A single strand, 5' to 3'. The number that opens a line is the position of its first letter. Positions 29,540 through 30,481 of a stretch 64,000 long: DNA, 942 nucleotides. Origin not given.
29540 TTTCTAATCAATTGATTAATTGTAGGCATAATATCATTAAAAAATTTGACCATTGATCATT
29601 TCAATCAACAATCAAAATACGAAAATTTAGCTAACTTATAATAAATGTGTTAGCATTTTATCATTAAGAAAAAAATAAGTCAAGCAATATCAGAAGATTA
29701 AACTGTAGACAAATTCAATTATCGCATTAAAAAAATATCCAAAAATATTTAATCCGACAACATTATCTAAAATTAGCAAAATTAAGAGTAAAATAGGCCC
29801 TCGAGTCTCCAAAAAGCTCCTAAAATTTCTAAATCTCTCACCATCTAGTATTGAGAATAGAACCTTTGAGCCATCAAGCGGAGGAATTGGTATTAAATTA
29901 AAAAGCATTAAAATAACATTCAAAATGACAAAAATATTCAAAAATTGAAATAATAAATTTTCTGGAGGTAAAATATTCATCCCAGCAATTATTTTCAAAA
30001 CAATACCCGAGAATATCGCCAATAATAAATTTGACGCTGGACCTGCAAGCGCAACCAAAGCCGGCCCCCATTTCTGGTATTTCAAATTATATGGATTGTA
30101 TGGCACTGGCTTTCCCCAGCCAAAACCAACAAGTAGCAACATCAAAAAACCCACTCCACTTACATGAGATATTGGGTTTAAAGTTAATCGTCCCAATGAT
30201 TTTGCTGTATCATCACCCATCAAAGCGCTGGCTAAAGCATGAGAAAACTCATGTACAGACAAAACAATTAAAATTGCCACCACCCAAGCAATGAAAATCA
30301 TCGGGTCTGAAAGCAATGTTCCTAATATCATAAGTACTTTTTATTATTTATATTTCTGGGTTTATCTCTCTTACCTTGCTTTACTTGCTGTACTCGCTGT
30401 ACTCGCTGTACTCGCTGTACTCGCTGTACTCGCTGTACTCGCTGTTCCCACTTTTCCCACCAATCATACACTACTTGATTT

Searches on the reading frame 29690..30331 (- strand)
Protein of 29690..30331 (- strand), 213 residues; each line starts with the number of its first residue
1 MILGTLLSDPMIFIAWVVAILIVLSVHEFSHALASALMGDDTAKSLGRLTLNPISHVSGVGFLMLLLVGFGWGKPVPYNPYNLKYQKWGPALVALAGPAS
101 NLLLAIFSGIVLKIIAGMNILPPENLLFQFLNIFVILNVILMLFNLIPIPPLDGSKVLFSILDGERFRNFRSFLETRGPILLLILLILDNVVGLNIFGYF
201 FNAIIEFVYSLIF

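Call 17: find_encoding_contigs(protein=window:29690-30331:-, flank=3000, max_places=10)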
Protein window:29690-30331:- (213 aa): 22 contigs read that carry it; 5 places shown.
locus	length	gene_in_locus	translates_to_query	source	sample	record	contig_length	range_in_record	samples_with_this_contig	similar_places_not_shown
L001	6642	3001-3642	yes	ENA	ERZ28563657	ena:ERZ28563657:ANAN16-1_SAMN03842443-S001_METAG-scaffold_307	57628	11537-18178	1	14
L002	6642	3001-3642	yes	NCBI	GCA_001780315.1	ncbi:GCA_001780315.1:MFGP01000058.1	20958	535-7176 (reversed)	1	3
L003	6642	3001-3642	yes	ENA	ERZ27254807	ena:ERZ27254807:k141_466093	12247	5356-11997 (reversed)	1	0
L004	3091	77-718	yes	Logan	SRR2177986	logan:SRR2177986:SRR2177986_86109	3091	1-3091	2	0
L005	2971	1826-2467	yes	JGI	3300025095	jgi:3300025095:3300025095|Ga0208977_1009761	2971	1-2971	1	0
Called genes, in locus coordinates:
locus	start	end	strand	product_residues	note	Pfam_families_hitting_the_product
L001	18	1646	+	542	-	PF06977:SdiA-regulated (faint), PF13449:Phytase-like (weak)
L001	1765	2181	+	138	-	-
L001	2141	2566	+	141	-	-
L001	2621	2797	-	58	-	PF00830:Ribosomal_L28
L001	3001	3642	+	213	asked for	PF02163:Peptidase_M50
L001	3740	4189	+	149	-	PF00164:Ribosom_S12_S23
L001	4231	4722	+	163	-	PF00177:Ribosomal_S7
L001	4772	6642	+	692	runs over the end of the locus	PF00009:GTP_EFTU, PF03144:GTP_EFTU_D2, PF22042:EF-G_D2, PF14492:EFG_III, PF16658:RF3_C (weak), PF03764:EFG_IV, PF00679:EFG_C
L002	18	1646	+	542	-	PF06977:SdiA-regulated (faint), PF13449:Phytase-like (weak)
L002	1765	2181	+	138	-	-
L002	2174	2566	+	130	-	-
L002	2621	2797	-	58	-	PF00830:Ribosomal_L28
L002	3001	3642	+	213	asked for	PF02163:Peptidase_M50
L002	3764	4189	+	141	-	PF00164:Ribosom_S12_S23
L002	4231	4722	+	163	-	PF00177:Ribosomal_S7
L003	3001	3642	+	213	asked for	PF02163:Peptidase_M50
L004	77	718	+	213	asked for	PF02163:Peptidase_M50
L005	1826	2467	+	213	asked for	PF02163:Peptidase_M50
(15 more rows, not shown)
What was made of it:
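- Checked: The flanking genes are a Peptidase_M50 gene (29690-30331, minus strand) and rpmB/L28 (30535-30711, plus strand) (call 17).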

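Call 51: find_homologous_proteins(query=window:29690-30331:-, max_evalue=1e-30)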
Query window:29690-30331:- (213 aa): 4553 proteins with E <= 1e-30 among 8000 candidates; the best 120 are listed.
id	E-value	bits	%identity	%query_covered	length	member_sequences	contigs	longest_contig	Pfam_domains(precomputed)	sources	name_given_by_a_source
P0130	8.9e-122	423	100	95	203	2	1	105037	PF02163.29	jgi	-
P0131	3.9e-97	342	77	100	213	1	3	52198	PF02163.29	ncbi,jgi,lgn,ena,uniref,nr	ncbi:site-2 protease family protein [Candidatus Falkowbacteria bacterium CG10_big_fil_rev_8_21_14_0_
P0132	4.8e-96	339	77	99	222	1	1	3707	PF02163.29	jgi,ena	-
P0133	3.9e-92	326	74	100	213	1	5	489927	PF02163.29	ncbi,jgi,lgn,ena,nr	ncbi:TPA: site-2 protease family protein [Candidatus Falkowbacteria bacterium]|nr:site-2 protease fa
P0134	9.0e-87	308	69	100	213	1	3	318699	PF02163.29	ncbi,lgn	-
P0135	4.7e-86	306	66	100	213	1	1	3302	PF02163.29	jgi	jgi:Zn-dependent protease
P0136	6.4e-86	306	68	100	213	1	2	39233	PF02163.29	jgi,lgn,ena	-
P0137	9.2e-83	295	66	100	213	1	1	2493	PF02163.29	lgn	-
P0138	7.0e-82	292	66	99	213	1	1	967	PF02163.29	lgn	-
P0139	4.2e-81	290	62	100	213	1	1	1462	PF02163.29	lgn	-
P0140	5.9e-81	289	65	100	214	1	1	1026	PF02163.29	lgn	-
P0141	1.2e-79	285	62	100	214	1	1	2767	PF02163.29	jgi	jgi:Zn-dependent protease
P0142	4.6e-79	283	61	100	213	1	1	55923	PF02163.29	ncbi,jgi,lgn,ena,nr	ncbi:site-2 protease family protein [Patescibacteria group bacterium]|nr:site-2 protease family prot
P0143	7.7e-79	282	61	98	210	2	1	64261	PF02163.29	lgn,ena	-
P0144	5.9e-78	280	61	98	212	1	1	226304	PF02163.29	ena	-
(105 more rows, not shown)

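Call 53: find_encoding_contigs(protein=P0133, flank=10000, max_places=1)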
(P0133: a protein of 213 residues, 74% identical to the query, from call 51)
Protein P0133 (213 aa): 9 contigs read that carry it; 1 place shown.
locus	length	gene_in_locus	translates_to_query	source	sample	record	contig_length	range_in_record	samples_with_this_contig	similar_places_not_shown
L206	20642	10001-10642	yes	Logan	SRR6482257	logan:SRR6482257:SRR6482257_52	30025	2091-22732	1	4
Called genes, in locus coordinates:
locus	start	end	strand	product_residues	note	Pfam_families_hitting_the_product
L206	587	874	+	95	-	-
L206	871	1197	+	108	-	PF12844:HTH_19, PF01381:HTH_3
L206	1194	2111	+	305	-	PF00078:RVT_1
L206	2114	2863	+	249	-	PF12705:PDDEXK_1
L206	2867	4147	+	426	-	-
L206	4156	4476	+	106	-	PF01909:NTP_transf_2 (weak)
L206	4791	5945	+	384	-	PF07690:MFS_1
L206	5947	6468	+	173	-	-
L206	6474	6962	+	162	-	-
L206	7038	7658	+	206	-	PF07866:DUF1653, PF05014:Nuc_deoxyrib_tr (weak)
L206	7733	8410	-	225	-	-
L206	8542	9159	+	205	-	PF00293:NUDIX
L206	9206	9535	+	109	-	PF03819:MazG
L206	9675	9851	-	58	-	PF00830:Ribosomal_L28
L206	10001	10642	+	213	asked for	PF02163:Peptidase_M50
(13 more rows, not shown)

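Call 54: find_encoding_contigs(protein=P0131, flank=10000, max_places=1)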
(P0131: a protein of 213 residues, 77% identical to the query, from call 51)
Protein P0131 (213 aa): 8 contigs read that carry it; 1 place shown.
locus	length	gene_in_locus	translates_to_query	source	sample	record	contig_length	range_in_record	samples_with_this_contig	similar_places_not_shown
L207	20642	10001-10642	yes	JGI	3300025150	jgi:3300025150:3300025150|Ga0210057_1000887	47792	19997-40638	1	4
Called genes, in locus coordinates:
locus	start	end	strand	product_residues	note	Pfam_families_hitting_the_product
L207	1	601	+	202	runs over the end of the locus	PF07866:DUF1653, PF05014:Nuc_deoxyrib_tr (weak)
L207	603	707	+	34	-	-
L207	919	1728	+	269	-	-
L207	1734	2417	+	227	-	-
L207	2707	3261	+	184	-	-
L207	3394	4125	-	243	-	-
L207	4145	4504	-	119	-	-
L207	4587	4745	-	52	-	-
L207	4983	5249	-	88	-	-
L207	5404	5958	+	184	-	PF00588:SpoU_methylase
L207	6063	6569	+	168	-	PF00293:NUDIX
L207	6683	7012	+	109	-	PF03819:MazG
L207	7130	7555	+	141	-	PF00583:Acetyltransf_1, PF13673:Acetyltransf_10, PF13508:Acetyltransf_7, PF08445:FR47 (weak)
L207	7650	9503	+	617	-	PF06977:SdiA-regulated (weak), PF09458:H_lectin (faint)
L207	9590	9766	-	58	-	PF00830:Ribosomal_L28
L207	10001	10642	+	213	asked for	PF02163:Peptidase_M50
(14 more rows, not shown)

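Call 55: find_encoding_contigs(protein=P0134, flank=10000, max_places=1)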
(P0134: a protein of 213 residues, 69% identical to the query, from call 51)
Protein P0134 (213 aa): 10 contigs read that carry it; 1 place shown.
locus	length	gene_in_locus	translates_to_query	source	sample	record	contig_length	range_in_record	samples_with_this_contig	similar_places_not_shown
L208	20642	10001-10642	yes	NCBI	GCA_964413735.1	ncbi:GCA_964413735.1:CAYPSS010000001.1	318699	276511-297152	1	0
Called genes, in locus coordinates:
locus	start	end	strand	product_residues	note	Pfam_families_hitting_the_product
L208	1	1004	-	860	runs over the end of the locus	PF00005:ABC_tran (faint), PF02463:SMC_N (faint), PF03193:RsgA_GTPase (faint), PF13175:AAA_15 (faint), PF13191:AAA_16 (faint), PF13304:AAA_21 (faint), PF13555:AAA_29 (faint), PF17760:UvrA_inter, +1 more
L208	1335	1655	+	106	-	-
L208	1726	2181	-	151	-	-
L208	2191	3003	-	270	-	PF05116:S6PP (faint), PF08282:Hydrolase_3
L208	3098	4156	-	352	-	PF01966:HD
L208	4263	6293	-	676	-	PF00270:DEAD (faint), PF04851:ResIII, PF17757:UvrB_inter, PF27431:UvrB_3rd, PF00271:Helicase_C, PF12344:UvrB, PF02151:UVR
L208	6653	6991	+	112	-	-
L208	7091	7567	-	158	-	-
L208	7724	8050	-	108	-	-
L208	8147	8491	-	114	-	-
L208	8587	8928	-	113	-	-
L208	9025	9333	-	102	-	-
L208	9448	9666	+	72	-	PF07866:DUF1653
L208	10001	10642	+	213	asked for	PF02163:Peptidase_M50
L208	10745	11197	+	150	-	PF00164:Ribosom_S12_S23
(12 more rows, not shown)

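Call 75: find_encoding_contigs(protein=P0132, flank=4000, max_places=2)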
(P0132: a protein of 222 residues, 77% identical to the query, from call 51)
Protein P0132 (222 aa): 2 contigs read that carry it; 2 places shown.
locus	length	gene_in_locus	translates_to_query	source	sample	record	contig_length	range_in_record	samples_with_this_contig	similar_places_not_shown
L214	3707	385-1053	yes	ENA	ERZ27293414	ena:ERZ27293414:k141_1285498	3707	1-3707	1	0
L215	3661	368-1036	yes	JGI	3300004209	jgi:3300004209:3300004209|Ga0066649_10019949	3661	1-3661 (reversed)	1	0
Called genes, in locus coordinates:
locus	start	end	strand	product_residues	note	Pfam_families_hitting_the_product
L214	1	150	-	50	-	?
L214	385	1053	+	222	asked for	PF02163:Peptidase_M50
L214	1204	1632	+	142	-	PF00164:Ribosom_S12_S23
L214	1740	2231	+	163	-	PF00177:Ribosomal_S7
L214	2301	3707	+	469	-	?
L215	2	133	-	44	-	?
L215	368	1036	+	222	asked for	PF02163:Peptidase_M50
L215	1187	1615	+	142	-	PF00164:Ribosom_S12_S23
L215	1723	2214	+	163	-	PF00177:Ribosomal_S7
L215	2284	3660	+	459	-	?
